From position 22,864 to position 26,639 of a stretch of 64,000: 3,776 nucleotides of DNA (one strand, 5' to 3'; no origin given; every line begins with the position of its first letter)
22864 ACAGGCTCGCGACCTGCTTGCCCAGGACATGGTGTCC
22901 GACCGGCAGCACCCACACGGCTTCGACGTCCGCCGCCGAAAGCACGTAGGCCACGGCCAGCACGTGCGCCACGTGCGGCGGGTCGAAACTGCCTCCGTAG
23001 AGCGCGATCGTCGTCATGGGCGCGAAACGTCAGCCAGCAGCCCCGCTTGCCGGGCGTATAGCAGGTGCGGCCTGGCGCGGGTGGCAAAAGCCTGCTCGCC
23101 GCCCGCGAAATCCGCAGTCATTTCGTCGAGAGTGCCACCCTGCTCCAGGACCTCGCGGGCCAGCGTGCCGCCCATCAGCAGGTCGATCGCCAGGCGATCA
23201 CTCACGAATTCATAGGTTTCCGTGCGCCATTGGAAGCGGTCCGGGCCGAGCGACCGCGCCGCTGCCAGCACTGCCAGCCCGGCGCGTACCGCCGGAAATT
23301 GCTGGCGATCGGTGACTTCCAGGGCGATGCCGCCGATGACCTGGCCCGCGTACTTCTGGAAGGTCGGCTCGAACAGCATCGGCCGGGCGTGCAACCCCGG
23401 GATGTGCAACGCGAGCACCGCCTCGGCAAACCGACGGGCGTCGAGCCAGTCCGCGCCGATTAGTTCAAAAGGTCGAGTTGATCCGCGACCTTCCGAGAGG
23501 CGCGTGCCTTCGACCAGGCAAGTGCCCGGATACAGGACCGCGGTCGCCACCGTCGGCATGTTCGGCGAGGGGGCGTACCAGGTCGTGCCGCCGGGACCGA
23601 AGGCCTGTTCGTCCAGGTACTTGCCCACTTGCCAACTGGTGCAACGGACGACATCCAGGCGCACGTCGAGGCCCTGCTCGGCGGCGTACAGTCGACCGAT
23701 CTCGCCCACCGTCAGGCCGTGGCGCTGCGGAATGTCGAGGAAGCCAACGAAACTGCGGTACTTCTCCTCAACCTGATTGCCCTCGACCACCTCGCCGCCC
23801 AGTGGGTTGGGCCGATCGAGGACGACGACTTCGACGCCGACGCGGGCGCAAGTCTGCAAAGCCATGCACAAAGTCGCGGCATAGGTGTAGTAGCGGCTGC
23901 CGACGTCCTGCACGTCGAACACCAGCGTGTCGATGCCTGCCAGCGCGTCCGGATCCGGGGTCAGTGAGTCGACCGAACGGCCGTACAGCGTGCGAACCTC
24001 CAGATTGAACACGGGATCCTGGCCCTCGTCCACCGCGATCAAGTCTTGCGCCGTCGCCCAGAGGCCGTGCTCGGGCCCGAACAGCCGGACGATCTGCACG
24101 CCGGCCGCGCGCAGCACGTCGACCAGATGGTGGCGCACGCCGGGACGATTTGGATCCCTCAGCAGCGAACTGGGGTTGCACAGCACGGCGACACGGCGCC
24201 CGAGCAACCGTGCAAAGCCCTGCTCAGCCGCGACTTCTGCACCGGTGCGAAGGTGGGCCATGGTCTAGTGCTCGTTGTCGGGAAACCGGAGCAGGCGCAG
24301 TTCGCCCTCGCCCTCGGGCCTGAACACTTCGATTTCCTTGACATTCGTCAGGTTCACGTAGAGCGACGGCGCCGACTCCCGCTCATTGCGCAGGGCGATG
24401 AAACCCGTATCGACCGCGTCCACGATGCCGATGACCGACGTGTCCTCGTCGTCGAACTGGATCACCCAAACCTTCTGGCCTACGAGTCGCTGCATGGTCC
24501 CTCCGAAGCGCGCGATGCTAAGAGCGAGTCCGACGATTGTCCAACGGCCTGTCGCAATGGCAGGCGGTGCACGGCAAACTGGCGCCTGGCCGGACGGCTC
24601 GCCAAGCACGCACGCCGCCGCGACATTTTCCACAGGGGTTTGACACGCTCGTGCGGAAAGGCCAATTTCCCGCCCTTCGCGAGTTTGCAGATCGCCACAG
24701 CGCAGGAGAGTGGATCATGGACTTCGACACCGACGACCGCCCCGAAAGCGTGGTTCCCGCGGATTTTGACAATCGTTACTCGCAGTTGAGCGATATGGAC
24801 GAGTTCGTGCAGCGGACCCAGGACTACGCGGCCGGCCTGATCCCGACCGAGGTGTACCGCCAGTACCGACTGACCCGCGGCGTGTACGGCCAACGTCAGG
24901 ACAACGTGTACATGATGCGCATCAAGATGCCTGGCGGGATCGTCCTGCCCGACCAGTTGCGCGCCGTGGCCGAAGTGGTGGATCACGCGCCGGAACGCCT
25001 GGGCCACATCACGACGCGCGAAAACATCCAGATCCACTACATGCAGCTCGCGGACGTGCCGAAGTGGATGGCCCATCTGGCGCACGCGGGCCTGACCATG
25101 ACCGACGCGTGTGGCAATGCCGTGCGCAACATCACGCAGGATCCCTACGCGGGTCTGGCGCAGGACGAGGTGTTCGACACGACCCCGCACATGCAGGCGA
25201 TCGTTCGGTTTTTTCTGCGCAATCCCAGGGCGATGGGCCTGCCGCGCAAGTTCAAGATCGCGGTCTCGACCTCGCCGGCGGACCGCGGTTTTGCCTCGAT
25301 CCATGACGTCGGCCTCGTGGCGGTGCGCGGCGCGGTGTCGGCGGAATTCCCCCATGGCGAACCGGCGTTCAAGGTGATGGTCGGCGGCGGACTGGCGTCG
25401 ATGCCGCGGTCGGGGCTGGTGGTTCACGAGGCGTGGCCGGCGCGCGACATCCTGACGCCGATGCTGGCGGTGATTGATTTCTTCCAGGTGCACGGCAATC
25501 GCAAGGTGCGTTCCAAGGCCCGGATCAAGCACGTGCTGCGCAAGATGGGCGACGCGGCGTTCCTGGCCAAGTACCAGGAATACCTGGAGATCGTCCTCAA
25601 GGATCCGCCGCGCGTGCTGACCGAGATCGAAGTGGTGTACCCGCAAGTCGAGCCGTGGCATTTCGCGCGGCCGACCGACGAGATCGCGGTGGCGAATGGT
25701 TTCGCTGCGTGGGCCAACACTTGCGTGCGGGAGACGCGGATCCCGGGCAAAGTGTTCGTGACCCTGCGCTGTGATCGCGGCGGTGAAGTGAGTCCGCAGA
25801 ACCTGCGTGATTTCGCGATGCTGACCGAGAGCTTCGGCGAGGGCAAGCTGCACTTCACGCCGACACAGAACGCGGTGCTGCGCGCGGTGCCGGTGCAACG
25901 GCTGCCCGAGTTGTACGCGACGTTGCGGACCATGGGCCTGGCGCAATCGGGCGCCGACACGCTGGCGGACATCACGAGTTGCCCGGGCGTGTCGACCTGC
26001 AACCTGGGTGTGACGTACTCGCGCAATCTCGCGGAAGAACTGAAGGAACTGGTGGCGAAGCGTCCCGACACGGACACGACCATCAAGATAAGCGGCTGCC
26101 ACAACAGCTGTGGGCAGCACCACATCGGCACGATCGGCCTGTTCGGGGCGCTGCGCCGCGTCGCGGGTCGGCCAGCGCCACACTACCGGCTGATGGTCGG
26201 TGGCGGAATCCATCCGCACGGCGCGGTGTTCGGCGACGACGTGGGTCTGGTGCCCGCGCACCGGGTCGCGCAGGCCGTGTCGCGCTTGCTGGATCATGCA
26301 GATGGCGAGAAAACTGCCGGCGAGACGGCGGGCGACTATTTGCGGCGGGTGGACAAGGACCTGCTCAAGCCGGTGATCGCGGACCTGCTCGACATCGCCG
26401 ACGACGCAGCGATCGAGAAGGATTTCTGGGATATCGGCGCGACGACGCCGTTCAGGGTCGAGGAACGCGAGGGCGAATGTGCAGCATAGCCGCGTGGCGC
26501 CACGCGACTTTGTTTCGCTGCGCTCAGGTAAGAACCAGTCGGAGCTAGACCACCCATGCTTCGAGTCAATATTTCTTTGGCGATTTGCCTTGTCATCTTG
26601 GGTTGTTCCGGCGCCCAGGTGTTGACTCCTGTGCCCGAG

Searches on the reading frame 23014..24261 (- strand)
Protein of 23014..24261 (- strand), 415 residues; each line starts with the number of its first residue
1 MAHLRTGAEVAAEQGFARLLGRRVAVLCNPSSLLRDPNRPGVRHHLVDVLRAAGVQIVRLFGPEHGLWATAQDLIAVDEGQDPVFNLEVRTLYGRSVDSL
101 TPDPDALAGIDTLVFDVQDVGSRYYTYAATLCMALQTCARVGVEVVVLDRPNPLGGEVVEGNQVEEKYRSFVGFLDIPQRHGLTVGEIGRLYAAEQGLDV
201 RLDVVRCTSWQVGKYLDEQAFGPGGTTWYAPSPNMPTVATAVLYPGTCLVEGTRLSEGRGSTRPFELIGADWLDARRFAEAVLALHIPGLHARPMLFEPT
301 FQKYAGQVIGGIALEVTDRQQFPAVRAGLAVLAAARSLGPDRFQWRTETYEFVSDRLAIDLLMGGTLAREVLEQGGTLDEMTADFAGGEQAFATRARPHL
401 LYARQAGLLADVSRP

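Call 80: search_protein_families(library=pfam, proteins=[window:23014-24261:-], max_evalue=0.1)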
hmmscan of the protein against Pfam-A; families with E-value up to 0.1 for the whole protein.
window:23014-24261:- (415 aa): 2 families
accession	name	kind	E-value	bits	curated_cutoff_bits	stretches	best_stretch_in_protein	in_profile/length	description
PF07075.17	NamZ_N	-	5.1e-63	212.6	26.9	1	24-238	1-202/203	Exo-beta-N-acetylmuramidase NamZ, N-terminal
PF20732.2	NamZ_C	-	2.2e-45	155.5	25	1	242-402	1-152/152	Exo-beta-N-acetylmuramidase NamZ, C-terminal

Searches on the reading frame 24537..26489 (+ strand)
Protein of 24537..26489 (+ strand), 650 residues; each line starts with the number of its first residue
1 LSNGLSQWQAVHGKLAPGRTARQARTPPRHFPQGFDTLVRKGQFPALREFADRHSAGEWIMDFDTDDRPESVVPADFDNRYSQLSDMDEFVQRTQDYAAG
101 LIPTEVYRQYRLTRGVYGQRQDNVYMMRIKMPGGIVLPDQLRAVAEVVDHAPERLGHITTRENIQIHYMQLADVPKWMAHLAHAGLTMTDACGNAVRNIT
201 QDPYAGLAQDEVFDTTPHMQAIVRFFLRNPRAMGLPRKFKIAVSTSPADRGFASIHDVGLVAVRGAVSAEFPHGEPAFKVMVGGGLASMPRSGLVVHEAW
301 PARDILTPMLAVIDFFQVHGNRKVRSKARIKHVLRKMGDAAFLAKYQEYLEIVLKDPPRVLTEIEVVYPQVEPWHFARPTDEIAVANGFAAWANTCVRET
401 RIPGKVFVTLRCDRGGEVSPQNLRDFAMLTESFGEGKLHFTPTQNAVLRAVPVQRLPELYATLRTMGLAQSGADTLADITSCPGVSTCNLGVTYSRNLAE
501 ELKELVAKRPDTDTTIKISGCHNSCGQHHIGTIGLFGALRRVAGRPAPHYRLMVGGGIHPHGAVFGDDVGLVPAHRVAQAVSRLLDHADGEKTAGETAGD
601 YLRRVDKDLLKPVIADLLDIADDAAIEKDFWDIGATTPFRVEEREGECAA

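Call 9: search_protein_families(library=pfam, proteins=[window:24537-26489:+], max_evalue=0.01)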
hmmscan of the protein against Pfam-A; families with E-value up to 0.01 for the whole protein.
window:24537-26489:+ (650 aa): 2 families
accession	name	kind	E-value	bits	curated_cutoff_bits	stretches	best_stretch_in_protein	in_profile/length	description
PF01077.27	NIR_SIR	-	1.8e-38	131.9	27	2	192-351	1-155/158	Nitrite and sulphite reductase 4Fe-4S domain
PF03460.22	NIR_SIR_ferr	-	5.5e-28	97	24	2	117-182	1-67/69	Nitrite/Sulfite reductase ferredoxin-like half domain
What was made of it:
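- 24717..26489 (+): Upstream gene on the + side: a NirA-family nitrite/sulfite reductase-like protein of 590 aa. Pfam NIR_SIR and NIR_SIR_ferr (call 9).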

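Call 34: find_homologous_proteins(query=window:24717-26489:+, max_evalue=1e-150)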
Query window:24717-26489:+ (590 aa): 66 proteins with E <= 1e-150 among 8000 candidates.
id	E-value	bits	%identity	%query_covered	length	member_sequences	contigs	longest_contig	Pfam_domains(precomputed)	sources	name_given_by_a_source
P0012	0.0e+0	1363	100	100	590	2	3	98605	PF01077.28,PF03460.23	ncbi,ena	-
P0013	0.0e+0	1182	85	100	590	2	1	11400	PF01077.28,PF03460.23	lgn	-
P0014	2.8e-291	985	72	100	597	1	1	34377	PF01077.28,PF03460.23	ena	-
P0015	3.2e-286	969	72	100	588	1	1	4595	PF01077.28,PF03460.23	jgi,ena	-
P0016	1.4e-285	967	75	97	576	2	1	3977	PF01077.28,PF03460.23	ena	-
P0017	4.0e-282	955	71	97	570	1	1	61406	PF01077.28,PF03460.23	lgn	-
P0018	1.7e-281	953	73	97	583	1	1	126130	PF01077.28,PF03460.23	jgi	jgi:sulfite reductase (ferredoxin)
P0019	3.2e-281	952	71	100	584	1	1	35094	PF01077.28,PF03460.23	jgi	jgi:sulfite reductase beta subunit-like hemoprotein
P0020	1.5e-279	947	71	97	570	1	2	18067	PF01077.28,PF03460.23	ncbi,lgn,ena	-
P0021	3.3e-278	942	72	98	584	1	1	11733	PF01077.28,PF03460.23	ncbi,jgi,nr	ncbi:MAG: nitrite/sulfite reductase [Deltaproteobacteria bacterium]|nr:nitrite/sulfite reductase [De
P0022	4.3e-277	939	73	97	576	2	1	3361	PF01077.28,PF03460.23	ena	-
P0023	5.1e-277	938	72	97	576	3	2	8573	PF01077.28,PF03460.23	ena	-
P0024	3.0e-276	936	71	98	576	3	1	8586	PF01077.28,PF03460.23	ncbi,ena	-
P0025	6.8e-276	935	71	100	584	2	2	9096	PF01077.28,PF03460.23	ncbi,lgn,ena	-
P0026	1.2e-275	934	72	97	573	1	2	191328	PF01077.28,PF03460.23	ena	-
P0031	2.4e-273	926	72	97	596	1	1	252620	PF01077.28,PF03460.23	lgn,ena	-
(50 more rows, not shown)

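Call 35: find_encoding_contigs(protein=P0014, flank=5000, max_places=2)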
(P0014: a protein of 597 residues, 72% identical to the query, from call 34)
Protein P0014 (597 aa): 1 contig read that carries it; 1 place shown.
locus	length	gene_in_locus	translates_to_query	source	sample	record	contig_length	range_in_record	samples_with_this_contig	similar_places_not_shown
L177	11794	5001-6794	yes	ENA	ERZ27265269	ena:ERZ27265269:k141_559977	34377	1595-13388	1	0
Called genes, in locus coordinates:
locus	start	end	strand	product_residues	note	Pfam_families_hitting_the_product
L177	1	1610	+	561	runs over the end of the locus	PF00072:Response_reg, PF02954:HTH_8 (faint), PF00158:Sigma54_activat, PF14532:Sigma54_activ_2, PF25601:AAA_lid_14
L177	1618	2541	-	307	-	PF10728:DUF2520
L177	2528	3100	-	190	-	PF01467:CTP_transf_like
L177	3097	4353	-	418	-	PF07075:NamZ_N, PF20732:NamZ_C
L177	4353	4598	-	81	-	-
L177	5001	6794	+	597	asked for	PF03460:NIR_SIR_ferr, PF01077:NIR_SIR, PF03460:NIR_SIR_ferr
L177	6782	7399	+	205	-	-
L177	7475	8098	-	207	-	-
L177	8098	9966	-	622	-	PF07690:MFS_1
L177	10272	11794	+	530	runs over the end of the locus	-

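Call 36: find_encoding_contigs(protein=P0018, flank=5000, max_places=2)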
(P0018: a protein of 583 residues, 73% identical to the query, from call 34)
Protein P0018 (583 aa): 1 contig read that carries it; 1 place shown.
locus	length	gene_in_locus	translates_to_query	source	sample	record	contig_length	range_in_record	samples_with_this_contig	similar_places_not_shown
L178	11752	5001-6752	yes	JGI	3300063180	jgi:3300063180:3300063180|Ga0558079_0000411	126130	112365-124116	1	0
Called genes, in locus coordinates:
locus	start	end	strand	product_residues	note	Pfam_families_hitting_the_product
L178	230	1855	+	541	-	PF00072:Response_reg, PF00158:Sigma54_activat, PF14532:Sigma54_activ_2, PF25601:AAA_lid_14, PF02954:HTH_8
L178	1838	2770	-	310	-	PF10727:Rossmann-like, PF10728:DUF2520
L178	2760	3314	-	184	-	PF01467:CTP_transf_like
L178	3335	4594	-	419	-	PF07075:NamZ_N, PF20732:NamZ_C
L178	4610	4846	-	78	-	-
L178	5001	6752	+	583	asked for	PF03460:NIR_SIR_ferr, PF01077:NIR_SIR, PF03460:NIR_SIR_ferr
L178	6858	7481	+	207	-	-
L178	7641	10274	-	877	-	PF20154:LNT_N, PF00795:CN_hydrolase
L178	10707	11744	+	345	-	-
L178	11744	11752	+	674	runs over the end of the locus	?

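Call 37: find_encoding_contigs(protein=P0016, flank=5000, max_places=2)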
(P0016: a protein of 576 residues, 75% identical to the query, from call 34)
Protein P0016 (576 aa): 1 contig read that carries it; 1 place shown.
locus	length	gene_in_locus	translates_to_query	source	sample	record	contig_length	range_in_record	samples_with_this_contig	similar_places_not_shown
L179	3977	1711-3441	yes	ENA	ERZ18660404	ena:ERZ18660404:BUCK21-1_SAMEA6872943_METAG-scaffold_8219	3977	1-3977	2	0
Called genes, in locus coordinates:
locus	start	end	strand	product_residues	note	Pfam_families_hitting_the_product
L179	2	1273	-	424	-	?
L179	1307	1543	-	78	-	-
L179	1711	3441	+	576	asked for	PF03460:NIR_SIR_ferr, PF01077:NIR_SIR, PF03460:NIR_SIR_ferr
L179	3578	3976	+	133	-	?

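Call 38: find_encoding_contigs(protein=P0031, flank=5000, max_places=2)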
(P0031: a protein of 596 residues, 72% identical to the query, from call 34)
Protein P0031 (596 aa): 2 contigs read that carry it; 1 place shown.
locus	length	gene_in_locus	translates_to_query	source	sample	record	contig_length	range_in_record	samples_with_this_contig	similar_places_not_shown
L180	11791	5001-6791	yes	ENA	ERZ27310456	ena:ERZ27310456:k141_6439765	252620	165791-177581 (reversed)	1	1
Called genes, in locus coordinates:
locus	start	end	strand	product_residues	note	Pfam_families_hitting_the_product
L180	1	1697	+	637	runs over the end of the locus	PF00072:Response_reg, PF00158:Sigma54_activat, PF14532:Sigma54_activ_2, PF25601:AAA_lid_14, PF02954:HTH_8 (weak)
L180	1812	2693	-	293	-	PF10727:Rossmann-like (weak), PF10728:DUF2520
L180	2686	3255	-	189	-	PF01467:CTP_transf_like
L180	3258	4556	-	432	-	PF07075:NamZ_N, PF20732:NamZ_C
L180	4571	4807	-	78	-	-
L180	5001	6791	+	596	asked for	PF03460:NIR_SIR_ferr, PF01077:NIR_SIR, PF03460:NIR_SIR_ferr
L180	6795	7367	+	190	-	-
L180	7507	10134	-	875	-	PF20154:LNT_N, PF00795:CN_hydrolase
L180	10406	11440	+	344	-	PF07719:TPR_2 (faint)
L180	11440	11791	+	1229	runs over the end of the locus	-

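Call 60: search_protein_families(library=ncbifam, proteins=[window:24717-26489:+], max_evalue=0.01)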
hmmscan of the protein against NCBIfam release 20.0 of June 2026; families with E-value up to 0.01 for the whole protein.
window:24717-26489:+ (590 aa): 11 families
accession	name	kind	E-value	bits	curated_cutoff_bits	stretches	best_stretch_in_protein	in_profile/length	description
NF007126.0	PRK09567.1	equivalog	3.2e-68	230.3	523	1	57-555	109-588/595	NirA family protein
NF007125.0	PRK09566.1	equivalog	8.5e-55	186.1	594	2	62-292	63-292/513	ferredoxin--nitrite reductase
TIGR02435.1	CobG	equivalog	3.6e-42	144.7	234.8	1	64-478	17-384/388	precorrin-3B synthase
NF010029.0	PRK13504.1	equivalog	7.5e-36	123.6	457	3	374-547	390-563/575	NADPH-dependent assimilatory sulfite reductase hemoprotein subunit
TIGR02041.1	CysI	equivalog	4.2e-26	91.5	756.55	2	175-545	194-538/541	assimilatory sulfite reductase (NADPH) hemoprotein subunit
TIGR02042.1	sir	equivalog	7.6e-22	77.1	731.5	3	46-142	51-147/581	sulfite reductase, ferredoxin dependent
TIGR02374.1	nitri_red_nirB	equivalog_domain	2.2e-17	62.8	578.35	2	61-204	556-694/794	nitrite reductase large subunit NirB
TIGR02912.1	sulfite_red_C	equivalog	8.7e-12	44.6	324.1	1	338-478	13-161/314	sulfite reductase subunit C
TIGR02066.1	dsrB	equivalog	9.5e-10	38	341.5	1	348-479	31-169/341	dissimilatory-type sulfite reductase subunit beta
NF011565.0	PRK14989.1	subfamily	5.7e-08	31.3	883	2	61-203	561-698/847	nitrite reductase large subunit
TIGR02064.1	dsrA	equivalog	2.9e-06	26.4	392.85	1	341-469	74-212/402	dissimilatory-type sulfite reductase subunit alpha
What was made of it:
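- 24717..26489 (+): NCBIfam NirA family, below its cutoff (call 60).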
